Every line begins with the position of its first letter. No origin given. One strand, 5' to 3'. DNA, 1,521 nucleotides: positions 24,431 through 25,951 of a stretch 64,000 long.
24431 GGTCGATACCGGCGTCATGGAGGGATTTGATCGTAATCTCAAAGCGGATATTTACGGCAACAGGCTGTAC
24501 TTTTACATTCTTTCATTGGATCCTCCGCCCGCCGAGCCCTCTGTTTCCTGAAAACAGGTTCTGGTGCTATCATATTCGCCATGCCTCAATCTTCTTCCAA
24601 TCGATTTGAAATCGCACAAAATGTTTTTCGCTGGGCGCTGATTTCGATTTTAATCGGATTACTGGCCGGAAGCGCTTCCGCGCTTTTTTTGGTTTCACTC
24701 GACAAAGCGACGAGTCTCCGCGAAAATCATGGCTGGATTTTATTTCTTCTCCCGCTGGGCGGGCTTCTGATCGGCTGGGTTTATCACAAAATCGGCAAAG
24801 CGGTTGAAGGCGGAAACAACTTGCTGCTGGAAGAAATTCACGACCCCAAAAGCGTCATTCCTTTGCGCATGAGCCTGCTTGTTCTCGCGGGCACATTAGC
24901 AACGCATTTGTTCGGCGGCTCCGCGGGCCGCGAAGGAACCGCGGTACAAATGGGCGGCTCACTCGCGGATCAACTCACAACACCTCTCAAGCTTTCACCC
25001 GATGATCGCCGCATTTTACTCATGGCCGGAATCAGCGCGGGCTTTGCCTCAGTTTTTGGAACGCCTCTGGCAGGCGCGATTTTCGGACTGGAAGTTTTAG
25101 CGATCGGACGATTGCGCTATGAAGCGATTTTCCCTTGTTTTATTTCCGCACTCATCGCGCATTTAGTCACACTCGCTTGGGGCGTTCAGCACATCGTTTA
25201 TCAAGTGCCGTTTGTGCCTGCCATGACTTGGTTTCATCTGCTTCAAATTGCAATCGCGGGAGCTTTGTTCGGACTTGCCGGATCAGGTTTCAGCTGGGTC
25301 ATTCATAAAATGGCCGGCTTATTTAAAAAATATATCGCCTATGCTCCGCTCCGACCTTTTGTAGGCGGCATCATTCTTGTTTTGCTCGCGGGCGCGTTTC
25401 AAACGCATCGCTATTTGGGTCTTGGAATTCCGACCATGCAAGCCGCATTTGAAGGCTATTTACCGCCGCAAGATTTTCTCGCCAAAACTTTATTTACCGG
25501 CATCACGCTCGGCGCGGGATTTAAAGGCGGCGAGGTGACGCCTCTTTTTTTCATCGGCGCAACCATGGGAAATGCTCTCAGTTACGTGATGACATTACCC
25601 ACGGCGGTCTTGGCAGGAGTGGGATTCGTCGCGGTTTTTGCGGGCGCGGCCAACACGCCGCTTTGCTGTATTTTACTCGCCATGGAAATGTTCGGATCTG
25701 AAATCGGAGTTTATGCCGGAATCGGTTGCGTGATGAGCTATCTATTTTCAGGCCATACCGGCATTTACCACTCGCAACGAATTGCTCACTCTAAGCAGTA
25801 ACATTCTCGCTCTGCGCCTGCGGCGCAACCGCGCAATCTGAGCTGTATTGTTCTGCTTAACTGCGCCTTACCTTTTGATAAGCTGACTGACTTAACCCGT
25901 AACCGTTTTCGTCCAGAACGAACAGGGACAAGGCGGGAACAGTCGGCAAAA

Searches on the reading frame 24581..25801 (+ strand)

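Call 90: search_protein_families(library=pfam, proteins=[window:24581-25801:+], max_evalue=0.00001)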
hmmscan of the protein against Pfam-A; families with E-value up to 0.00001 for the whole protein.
window:24581-25801:+ (406 aa): 1 family
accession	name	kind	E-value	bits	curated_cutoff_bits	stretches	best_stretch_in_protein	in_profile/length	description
PF00654.25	Voltage_CLC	-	1.3e-75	255.1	24.8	1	60-390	1-345/346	Voltage gated chloride channel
